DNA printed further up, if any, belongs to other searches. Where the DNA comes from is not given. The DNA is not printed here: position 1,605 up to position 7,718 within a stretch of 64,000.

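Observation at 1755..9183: RHS polymorphic-toxin locus: full-length RHS toxin + immunity candidate + orphan RHS-tip cassette + second immunity candidate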

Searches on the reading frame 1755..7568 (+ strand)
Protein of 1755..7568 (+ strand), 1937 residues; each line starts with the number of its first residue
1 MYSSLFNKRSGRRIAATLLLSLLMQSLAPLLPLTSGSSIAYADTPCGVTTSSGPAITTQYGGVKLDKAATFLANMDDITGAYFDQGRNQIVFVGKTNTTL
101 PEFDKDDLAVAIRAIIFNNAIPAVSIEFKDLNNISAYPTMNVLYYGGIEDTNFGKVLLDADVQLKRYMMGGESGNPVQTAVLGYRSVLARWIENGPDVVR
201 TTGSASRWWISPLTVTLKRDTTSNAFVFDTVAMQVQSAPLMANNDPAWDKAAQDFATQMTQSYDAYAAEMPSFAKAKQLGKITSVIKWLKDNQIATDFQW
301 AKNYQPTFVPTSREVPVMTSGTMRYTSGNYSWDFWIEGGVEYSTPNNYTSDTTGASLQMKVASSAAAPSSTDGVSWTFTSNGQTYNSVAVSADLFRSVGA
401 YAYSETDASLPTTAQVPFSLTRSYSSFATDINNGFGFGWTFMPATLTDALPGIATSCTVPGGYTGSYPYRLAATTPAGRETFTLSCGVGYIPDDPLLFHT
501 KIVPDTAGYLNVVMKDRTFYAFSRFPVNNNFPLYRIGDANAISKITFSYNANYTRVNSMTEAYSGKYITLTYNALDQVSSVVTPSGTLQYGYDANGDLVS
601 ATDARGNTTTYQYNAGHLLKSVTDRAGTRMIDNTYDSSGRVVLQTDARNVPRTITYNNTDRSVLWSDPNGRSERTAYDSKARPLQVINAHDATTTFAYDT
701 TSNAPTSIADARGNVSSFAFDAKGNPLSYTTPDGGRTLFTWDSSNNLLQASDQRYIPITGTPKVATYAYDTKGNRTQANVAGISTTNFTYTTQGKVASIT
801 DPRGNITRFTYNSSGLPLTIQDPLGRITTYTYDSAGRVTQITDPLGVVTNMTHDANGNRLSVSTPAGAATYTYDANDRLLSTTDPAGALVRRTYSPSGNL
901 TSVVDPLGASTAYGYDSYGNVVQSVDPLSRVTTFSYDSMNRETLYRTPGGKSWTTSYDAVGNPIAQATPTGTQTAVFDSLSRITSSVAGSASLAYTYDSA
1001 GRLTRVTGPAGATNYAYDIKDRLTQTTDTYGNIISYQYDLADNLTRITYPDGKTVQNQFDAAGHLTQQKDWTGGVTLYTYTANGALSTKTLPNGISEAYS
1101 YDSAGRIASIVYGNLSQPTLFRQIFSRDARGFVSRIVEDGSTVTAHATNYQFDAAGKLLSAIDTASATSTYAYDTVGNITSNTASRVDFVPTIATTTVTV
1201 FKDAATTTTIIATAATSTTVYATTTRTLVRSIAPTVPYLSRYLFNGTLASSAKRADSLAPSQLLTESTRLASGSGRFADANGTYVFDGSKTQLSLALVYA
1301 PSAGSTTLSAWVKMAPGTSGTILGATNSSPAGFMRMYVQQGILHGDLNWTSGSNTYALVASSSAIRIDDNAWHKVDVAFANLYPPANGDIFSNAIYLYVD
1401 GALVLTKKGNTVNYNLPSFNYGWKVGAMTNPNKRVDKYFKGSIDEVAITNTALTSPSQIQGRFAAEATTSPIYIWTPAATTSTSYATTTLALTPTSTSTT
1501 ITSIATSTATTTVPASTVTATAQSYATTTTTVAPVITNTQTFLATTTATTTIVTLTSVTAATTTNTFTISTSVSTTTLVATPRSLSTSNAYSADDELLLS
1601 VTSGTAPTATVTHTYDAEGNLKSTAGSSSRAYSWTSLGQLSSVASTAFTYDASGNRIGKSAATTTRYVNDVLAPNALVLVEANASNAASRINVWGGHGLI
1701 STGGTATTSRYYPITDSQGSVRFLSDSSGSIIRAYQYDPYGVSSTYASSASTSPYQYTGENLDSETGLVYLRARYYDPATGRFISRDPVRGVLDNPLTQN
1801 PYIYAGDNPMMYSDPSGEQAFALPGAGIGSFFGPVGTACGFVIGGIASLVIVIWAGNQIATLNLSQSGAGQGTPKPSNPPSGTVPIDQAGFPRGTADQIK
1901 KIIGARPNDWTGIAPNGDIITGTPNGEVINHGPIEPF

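Call 8: search_protein_families(library=pfam, proteins=[window:1755-7568:+], max_evalue=0.01)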
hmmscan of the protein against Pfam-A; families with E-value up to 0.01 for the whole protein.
window:1755-7568:+ (1937 aa): 4 families
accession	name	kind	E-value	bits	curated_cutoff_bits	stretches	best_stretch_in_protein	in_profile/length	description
PF05593.20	RHS_repeat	-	1.6e-89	293.3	22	14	811-847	1-37/38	RHS Repeat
PF25023.1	TEN_YD-shell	-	6.7e-09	34.8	50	2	787-855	84-153/909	Teneurin YD-shell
PF20148.4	DUF6531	-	3.2e-06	27.8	24.1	1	399-441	9-48/74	Domain of unknown function (DUF6531)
PF02210.31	Laminin_G_2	-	0.00075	20.4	22.9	1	1319-1449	7-124/126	Laminin G domain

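Call 9: search_protein_families(library=ncbifam, proteins=[window:1755-7568:+], max_evalue=0.01)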
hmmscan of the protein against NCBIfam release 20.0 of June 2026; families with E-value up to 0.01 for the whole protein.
window:1755-7568:+ (1937 aa): 3 families
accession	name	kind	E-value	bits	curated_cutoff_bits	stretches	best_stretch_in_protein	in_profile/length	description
TIGR01643.1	YD_repeat_2x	repeat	1.8e-68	224.5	15.8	9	811-846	1-36/42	YD repeat-containing protein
NF041261.1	RHS_core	equivalog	6.8e-42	143.4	2000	4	764-1067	428-736/1261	RHS element core protein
TIGR03696.1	Rhs_assc_core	domain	4.2e-21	75.2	32.5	1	1737-1817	1-75/76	RHS repeat-associated core domain-containing protein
